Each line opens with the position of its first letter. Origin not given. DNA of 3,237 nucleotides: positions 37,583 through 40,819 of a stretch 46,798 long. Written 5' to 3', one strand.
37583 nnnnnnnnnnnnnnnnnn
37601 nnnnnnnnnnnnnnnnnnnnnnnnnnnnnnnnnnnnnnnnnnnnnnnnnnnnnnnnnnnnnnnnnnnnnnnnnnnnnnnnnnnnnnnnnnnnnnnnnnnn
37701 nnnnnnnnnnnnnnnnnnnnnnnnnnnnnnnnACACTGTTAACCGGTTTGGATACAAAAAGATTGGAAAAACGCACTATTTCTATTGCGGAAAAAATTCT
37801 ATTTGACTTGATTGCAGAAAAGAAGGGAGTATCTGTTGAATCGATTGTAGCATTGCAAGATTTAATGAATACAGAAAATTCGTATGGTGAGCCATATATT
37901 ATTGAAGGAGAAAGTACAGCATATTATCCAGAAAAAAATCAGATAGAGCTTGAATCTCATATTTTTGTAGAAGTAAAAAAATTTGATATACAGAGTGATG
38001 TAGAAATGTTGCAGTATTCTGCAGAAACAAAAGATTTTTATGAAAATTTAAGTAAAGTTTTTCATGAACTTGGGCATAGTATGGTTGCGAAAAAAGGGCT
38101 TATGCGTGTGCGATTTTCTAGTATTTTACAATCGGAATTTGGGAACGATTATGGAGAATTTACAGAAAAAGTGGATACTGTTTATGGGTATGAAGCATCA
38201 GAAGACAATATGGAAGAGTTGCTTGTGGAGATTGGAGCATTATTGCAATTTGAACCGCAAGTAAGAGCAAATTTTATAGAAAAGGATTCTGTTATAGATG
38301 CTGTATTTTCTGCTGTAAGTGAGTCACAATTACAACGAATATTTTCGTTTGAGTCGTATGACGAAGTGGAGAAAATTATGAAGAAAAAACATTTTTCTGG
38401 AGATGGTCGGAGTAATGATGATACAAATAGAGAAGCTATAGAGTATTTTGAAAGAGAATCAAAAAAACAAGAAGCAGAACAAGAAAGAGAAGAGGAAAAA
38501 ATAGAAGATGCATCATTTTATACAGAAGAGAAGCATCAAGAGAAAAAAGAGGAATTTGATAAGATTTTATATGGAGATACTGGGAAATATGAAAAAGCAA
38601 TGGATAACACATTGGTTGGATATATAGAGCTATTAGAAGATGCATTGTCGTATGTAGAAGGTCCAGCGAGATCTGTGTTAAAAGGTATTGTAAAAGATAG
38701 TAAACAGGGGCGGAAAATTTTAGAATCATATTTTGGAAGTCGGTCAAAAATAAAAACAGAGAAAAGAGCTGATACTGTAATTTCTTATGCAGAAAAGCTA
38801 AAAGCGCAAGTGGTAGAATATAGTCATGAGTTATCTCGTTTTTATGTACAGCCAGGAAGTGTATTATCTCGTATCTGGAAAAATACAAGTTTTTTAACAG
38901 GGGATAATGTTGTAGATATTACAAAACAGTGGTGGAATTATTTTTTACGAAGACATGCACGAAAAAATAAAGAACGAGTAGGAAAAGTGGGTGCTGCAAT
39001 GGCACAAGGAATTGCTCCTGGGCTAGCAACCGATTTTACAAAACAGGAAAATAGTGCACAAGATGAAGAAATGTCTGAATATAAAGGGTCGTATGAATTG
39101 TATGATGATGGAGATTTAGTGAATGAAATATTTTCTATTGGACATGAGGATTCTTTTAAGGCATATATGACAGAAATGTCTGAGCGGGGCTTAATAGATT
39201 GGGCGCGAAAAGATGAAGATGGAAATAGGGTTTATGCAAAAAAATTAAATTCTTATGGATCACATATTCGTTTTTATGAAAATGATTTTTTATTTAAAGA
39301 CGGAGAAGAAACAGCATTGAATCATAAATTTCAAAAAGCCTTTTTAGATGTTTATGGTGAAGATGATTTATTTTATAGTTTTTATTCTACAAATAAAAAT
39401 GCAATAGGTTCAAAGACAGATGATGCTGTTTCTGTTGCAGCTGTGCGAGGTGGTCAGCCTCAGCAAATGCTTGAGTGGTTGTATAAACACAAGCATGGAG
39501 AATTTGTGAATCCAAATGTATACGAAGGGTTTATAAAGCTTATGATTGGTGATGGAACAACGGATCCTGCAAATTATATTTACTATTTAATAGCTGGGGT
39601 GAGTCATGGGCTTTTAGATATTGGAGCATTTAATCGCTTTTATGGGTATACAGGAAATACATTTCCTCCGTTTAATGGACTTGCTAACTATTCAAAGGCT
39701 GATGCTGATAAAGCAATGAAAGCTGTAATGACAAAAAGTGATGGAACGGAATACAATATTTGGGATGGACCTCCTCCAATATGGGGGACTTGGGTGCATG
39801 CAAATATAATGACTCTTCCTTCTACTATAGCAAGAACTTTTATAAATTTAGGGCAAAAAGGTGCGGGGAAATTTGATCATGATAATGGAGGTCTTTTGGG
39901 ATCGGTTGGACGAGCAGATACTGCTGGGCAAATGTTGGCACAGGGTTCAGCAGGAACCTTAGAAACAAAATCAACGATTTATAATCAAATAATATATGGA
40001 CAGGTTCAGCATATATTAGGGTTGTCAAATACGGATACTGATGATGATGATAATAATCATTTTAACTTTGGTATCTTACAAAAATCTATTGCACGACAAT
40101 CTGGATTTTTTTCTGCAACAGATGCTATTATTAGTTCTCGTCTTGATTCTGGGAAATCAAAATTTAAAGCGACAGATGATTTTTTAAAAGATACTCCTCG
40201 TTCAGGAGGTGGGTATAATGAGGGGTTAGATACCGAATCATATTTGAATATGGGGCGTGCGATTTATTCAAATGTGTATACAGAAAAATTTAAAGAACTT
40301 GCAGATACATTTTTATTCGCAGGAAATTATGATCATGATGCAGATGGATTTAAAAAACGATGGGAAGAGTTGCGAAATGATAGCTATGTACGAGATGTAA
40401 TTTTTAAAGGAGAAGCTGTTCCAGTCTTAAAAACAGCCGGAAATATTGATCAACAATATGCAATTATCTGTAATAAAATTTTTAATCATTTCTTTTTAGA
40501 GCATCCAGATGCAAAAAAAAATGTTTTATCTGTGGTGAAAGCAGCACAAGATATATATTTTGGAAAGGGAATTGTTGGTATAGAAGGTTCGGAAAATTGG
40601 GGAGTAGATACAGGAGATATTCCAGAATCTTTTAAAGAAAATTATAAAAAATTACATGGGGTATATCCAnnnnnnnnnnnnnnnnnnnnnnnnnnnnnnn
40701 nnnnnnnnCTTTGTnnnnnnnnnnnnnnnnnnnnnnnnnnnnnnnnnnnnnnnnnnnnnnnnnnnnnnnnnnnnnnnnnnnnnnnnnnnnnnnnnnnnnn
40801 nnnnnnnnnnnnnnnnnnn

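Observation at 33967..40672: Surface cohesin-like/FN3 anchor protein followed by a 1758-aa orphan protein with a lone HExxH motif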

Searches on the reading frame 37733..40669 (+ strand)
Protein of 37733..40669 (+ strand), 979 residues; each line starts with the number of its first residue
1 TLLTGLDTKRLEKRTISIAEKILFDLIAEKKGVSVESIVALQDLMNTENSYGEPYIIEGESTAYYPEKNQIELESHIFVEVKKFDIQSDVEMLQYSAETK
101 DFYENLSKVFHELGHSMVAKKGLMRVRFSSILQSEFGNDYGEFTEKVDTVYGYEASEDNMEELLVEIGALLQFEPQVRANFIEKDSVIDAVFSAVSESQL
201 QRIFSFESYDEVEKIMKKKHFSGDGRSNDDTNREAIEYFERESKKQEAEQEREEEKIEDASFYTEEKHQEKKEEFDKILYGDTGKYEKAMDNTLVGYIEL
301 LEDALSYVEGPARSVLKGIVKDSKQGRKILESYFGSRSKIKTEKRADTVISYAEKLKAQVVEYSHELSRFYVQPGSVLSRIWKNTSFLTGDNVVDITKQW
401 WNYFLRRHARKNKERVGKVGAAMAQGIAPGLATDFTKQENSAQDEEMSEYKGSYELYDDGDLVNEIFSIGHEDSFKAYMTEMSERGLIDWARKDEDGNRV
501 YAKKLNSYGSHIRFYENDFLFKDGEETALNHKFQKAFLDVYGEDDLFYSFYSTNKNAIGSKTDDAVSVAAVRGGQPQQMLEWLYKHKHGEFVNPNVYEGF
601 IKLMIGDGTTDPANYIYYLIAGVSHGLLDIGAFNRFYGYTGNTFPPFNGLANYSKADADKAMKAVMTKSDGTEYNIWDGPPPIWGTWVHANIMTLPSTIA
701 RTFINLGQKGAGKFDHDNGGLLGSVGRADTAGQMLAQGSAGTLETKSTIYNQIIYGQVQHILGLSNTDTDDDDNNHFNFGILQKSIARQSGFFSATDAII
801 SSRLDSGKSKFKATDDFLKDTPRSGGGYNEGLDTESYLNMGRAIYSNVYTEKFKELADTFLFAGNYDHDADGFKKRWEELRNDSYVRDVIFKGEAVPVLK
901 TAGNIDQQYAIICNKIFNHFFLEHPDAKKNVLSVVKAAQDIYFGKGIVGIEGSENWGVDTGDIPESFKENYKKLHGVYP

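Call 25: find_homologous_proteins(query=A2, max_evalue=0.001)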
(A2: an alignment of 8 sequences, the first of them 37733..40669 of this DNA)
Query A2 (8 sequences) (979 aa, profile of the alignment): 5 proteins with E <= 0.001 among 8000 candidates.
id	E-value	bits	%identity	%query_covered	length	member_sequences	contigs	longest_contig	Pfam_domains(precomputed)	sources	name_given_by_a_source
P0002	0.0e+0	1456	67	100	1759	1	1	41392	-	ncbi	-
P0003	0.0e+0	1439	62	100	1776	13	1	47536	-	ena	-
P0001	0.0e+0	1436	100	100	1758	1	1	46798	-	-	-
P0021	0.0e+0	1403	53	100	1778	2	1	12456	-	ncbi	-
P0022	0.0e+0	1178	56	100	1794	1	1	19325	-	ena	-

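Call 41: search_solved_structures(query=A2, max_evalue=10, show_alignments=3)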
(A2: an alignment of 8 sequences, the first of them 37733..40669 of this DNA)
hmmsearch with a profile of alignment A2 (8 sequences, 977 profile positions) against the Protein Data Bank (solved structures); distinct sequences matched with E-value up to 10: 7.
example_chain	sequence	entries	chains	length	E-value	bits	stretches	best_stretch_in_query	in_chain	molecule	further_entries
6r17_A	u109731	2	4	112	0.0022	19.5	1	288-366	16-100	Synaptonemal complex central element protein 2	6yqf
6kos_A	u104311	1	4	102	0.003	19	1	294-387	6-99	SUWA (Super WA20)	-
3vjf_A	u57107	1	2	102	0.015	16.7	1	294-387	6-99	WA20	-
6lup_A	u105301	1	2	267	0.54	11.6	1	371-420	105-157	MHC class I protein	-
7jh6_A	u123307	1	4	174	1.2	10.5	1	237-348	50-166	Two-domain di-Zn(II) and porphyrin-binding protein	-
5j2l_B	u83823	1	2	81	5.5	8.2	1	265-325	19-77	protein design 2L4HC2_11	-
4tql_A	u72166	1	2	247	9.5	7.5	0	144-365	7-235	Three helix bundle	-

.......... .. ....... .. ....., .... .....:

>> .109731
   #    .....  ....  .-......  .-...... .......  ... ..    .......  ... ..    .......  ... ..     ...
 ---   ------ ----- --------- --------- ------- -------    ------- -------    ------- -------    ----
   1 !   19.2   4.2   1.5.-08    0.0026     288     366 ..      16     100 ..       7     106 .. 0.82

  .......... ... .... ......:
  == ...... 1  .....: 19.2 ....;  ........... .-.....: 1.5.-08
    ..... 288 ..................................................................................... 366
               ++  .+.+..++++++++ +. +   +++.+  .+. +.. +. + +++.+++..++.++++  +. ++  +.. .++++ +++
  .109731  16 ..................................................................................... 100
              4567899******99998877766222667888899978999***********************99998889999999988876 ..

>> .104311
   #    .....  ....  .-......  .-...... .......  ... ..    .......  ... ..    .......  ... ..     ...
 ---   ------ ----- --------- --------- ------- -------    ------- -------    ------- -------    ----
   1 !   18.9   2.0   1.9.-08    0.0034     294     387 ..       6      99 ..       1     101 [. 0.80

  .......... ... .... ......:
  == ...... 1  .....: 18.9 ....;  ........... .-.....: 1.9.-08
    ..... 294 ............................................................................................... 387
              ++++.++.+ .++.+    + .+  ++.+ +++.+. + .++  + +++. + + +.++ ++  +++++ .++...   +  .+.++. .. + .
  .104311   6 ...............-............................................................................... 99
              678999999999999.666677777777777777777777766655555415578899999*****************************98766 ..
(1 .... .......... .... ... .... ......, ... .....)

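Call 42: search_protein_representatives(alignment_id=A3)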
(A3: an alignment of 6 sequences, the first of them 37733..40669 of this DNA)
Query: 6 sequences, 982 profile positions. Proteins with E-value up to 0.001 (for the whole library): 476; up to 1e-10: 410; up to 1e-30: 114. The best 150 are listed.
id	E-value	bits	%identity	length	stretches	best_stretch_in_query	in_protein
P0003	0.0e+00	1738.4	-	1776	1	1-981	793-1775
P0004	0.0e+00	1054.7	-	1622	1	1-982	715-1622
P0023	8.7e-201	686.1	-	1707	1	20-960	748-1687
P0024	6.9e-166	570.6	-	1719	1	114-959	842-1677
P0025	1.0e-116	407.8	-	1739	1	18-957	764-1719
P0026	1.3e-106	374.4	-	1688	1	37-945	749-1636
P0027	8.5e-103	361.7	-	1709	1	17-925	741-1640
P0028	1.7e-91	324.3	-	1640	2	307-877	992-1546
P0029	9.1e-91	321.9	-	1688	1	233-947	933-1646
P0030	1.6e-88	314.5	-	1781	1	288-857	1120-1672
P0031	6.7e-88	312.4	-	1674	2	351-845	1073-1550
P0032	8.2e-88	312.1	-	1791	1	311-927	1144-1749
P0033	6.8e-86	305.8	-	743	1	300-861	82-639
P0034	1.3e-82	294.9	-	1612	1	356-857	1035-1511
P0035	2.4e-82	294.1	-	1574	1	316-868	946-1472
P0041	1.4e-74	268.4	-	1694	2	314-832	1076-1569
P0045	1.3e-72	261.9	-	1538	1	320-861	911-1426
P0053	8.4e-54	199.6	-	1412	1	279-796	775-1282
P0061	1.1e-49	186.0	-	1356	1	342-874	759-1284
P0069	1.7e-46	175.4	-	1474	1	322-859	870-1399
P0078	1.0e-44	169.5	-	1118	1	344-839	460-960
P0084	1.2e-42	162.6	-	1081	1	403-861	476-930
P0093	1.8e-40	155.4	-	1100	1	275-856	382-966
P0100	2.7e-39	151.6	-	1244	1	353-770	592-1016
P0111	2.2e-35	138.6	-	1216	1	332-829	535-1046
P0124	8.3e-32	126.8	-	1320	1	79-856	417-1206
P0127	1.6e-31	125.8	-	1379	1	351-725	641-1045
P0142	2.7e-29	118.4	-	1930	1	316-656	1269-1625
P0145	5.5e-29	117.4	-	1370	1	375-652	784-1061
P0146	1.5e-28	116.0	-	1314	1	369-651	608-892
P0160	3.1e-27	111.6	-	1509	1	178-719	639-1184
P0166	1.2e-26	109.6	-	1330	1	337-772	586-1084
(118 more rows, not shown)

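Call 44: predict_structure(alignment_id=A3)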
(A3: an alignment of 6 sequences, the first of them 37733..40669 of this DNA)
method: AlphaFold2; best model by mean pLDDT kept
length: 979 residues; sequences in the alignment: 6
mean_pLDDT: 62.4   pTM: 0.44
mean pLDDT of the five models: 62.4, 54.0, 53.8, 53.1, 52.5
residues with pLDDT >= 90: 11; 70-90: 426; 50-70: 236; < 50: 306
segments of 3 or more residues with pLDDT < 50: 1-34, 88-103, 112-114, 206-239, 285-290, 368-435, 438-440, 445-460, 472-474, 483-487, 508-574, 584-591, 707-714, 771-777, 804-808
pLDDT, mean of each block of 10 residues (from residue 1): 31 35 37 48 70 74 60 67 58 43 49 52 72 85 84 69 81 72 82 84 56 32 28 40 58 71 79 85 49 77 70 75 87 79 82 83 60 29 29 33 39 40 41 44 44 43 54 51 48 57 50 31 32 36 34 29 41 46 47 63 64 80 81 69 62 79 76 72 76 72 52 56 72 59 58 84 73 48 83 77 52 70 66 84 88 82 64 79 86 80 66 87 89 89 84 78 73 80
secondary structure, 60 per line:
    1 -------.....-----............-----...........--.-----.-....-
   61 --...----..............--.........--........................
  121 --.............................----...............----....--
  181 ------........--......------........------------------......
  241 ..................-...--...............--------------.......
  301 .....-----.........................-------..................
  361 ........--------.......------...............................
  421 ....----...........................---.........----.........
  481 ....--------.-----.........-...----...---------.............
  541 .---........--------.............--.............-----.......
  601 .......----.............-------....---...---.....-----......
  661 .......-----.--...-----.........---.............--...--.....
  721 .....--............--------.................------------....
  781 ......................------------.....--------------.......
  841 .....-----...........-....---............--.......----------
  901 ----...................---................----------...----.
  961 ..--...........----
elements in order (helices of 4 or more, strands of 3 or more residues): H8-12 H18-29 H35-45 E56-59 E63-65 E70-74 H75-83 H86-94 H97-120 H123-151 H156-170 H175-178 H187-194 H197-202 H209-216 H235-258 H265-279 H294-305 H311-335 H343-368 H377-383 H390-424 H429-455 H459-467 H472-484 H500-507 H528-541 H545-552 H561-573 H576-588 H594-607 H612-624 H632-635 H645-649 H655-666 H684-692 H696-708 H716-725 H728-739 H748-764 H777-802 H815-819 H834-845 H851-861 H863-866 H870-881 H884-890 H905-923 H927-942 H965-975

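Call 48: list_cluster_members(proteins=[P0023, P0030, P0041, P0053, P0061, P0078, P0100, P0124, P0142, P0160])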
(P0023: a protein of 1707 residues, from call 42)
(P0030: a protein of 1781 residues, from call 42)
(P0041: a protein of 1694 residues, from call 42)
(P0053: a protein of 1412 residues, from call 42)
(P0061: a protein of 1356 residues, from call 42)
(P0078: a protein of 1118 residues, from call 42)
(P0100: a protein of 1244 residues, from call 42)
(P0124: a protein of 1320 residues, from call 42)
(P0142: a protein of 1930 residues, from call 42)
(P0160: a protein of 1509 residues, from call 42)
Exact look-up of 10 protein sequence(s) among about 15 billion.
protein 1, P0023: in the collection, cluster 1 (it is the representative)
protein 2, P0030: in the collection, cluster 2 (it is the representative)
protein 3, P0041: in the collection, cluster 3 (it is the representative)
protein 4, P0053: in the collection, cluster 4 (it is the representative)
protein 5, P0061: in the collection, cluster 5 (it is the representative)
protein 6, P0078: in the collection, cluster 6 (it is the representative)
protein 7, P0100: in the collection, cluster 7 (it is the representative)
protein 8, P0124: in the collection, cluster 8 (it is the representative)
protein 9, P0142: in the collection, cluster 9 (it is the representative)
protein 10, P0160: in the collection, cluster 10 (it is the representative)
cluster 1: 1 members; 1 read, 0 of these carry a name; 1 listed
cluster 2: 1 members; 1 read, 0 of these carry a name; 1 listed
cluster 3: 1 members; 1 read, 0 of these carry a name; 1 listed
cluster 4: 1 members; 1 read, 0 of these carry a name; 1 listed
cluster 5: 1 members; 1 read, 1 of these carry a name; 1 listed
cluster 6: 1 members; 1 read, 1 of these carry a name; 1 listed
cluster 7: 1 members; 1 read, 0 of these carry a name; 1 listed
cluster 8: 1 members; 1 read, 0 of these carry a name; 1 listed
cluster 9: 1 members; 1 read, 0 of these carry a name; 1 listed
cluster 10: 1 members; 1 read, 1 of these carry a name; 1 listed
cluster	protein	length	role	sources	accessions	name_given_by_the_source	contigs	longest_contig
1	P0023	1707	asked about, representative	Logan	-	-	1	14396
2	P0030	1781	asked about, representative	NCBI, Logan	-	-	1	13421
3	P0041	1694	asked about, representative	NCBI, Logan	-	-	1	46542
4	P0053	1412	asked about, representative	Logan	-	-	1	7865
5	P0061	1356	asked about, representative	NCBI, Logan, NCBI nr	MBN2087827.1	hypothetical protein JW758_05790 [Candidatus Peregrinibacteria bacterium] | hypothetical protein [Candidatus Peregrinibacteria bacterium]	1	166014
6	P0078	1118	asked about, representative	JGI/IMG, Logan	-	hypothetical protein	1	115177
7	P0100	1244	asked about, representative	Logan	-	-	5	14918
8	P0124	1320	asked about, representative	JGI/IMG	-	-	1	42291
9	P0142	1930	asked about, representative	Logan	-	-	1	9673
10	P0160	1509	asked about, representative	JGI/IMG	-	hypothetical protein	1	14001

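Call 49: fold_search(model_id=the predicted structure, library=pdb)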
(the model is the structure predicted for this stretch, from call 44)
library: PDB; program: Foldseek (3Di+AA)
matches with E <= 10: 141; with E <= 0.001: 0
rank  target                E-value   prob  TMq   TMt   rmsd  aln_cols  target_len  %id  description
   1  8usb_U                5.0e-02  0.47  0.11  0.12  34.0       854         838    9  Non-substrate-engaged human 26S proteasome with Nub1/FAT10 bound to Rpn1 (released 2024-11-06)
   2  8jti_U                8.1e-02  0.21  0.09  0.10  31.0       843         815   11  Cryo-EM structure of human 26S RP (Eb state) bound to K11/K48-branched ubiquitin (Ub) chain composed of four Ub. (released 2024-12-25)
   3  9k1y_C                9.1e-02  0.23  0.12  0.12  25.5       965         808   11  Structure of the SF3B core, harboring the R625H mutation in SF3B1, in complex with intron-U2 snRNA (released 2025-09-03)
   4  8k4d_A                1.9e-01  0.14  0.11  0.11  34.9      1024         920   11  Structure of the SA2/Scc1/CENP_U complex (released 2024-07-24)
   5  9sob_C16              3.1e-01  0.10  0.09  0.07  33.7       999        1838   11  Structural Model of the Nuclear Pore Complex in Arabidopsis thaliana (released 2025-11-05)
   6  9bw4_f                3.3e-01  0.14  0.10  0.12  31.1       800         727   10  TXNL1-bound proteasome (released 2025-06-11)
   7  9ug9_U                3.5e-01  0.11  0.08  0.09  31.0       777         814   11  The cryo-EM structure of 26S proteasome-Midnolin complex MB state (released 2025-09-10)
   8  6tvo_A                4.0e-01  0.12  0.10  0.10  28.2       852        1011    9  Human CRM1-RanGTP in complex with Leptomycin B (released 2020-07-08)
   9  8h3q_A                4.7e-01  0.10  0.11  0.10  24.9      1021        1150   10  Cryo-EM Structure of the CAND1-Cul3-Rbx1 complex (released 2023-10-11)
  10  3c2h_A                4.9e-01  0.11  0.10  0.13  25.7       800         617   10  Crystal Structure of SYS-1 at 2.6A resolution (released 2008-05-20)
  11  6pun_A                5.5e-01  0.11  0.08  0.15  24.2       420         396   12  Crystal structure of a ternary complex of FBF-2 with LST-1 (site B) and compact FBE RNA (released 2019-08-21)
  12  4c0q_A                6.7e-01  0.11  0.12  0.13  26.1       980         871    9  Transportin 3 in complex with Ran(Q69L)GTP (released 2014-01-22)
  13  9sob_C                7.2e-01  0.07  0.09  0.07  33.3      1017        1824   11  Structural Model of the Nuclear Pore Complex in Arabidopsis thaliana (released 2025-11-05)
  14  6uri_B                7.5e-01  0.13  0.10  0.17  21.2       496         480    9  HIV-1 Nef in complex with the CD4 cytoplasmic domain and the AP2 clathrin adaptor complex (released 2020-07-29)
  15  9ync_B                8.1e-01  0.03  0.07  0.04  38.9      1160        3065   11  Motor domains of phi-like human dynein-1 bound to dynactin-p150glued and LIS1 (released 2026-01-28)
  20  4kf7                  9.9e-01  0.06  0.11  0.10  31.9      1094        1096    9  Nup188(aa1-1160) from Myceliophthora thermophila (released 2013-06-19)
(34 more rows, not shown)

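Call 58: find_related_loci(query=A3, collection=genome_contigs, flank=10000)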
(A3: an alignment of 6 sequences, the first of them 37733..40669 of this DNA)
Query A3 (979 aa) in genome_contigs; peptide patterns used: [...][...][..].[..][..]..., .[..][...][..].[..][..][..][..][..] (x = any residue, [..] = any of these).
258 stretches matched a pattern; 7 encode a relative of the query (tblastn E <= 1e-3); 6 distinct loci.
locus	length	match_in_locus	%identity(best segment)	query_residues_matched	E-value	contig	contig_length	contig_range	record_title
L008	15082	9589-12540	62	1-979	0e+0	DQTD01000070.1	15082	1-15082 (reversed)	MAG TPA_asm: Candidatus Gracilibacteria bacterium isolate SZUA-1403 k95_347586, whole genome shotgun sequence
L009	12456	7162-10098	53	2-979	0e+0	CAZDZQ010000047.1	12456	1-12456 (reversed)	MAG TPA_asm: uncultured Candidatus Peribacteria bacterium isolate binchicken_co219_441 genome assembly, contig: k141_134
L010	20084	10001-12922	67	1-976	0e+0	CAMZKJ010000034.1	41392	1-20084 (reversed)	uncultured Candidatus Gracilibacteria bacterium isolate RB_MAG_00019 genome assembly, contig: RB_MAG_00019_000000000005,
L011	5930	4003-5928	54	2-638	0e+0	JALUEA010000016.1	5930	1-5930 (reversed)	MAG: Candidatus Gracilibacteria bacterium isolate S143_maxbin2_scaf2bin.345_VB S143_NODE_12882_length_5930_cov_2.758401,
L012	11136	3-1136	61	598-979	1e-146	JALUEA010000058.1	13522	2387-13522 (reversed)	MAG: Candidatus Gracilibacteria bacterium isolate S143_maxbin2_scaf2bin.345_VB S143_NODE_2622_length_13522_cov_3.220829,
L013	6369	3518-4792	26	297-765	2e-34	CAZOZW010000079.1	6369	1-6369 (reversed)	MAG TPA_asm: uncultured Candidatus Peribacteria bacterium isolate SRP063590_co1_200 genome assembly, contig: NODE_13018_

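Call 59: find_encoding_contigs(protein=P0061, flank=8000, max_places=1)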
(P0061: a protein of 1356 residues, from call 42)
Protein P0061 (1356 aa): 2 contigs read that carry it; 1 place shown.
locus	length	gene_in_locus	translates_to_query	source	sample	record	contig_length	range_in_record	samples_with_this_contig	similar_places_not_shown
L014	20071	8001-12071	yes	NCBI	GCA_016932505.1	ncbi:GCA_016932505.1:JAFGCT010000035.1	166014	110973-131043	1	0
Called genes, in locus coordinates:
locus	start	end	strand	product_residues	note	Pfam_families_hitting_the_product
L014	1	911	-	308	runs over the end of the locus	PF01966:HD (weak)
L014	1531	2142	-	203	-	PF02163:Peptidase_M50 (weak)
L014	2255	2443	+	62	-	PF00830:Ribosomal_L28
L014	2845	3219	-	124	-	-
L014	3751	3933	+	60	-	PF00471:Ribosomal_L33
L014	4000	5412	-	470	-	PF13727:CoA_binding_3, PF02397:Bac_transf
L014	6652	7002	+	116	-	PF18895:T4SS_pilin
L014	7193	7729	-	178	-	PF05239:PRC (faint)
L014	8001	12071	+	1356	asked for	-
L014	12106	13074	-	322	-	PF01207:Dus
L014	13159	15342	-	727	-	PF17764:PriA_3primeBD, PF00270:DEAD, PF04851:ResIII, PF18319:Zn_ribbon_PriA, PF00271:Helicase_C (weak), PF18074:PriA_C (weak)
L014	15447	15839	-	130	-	-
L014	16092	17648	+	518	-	PF28597:T2SSF_N (weak)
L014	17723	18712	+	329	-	-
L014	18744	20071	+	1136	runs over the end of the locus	-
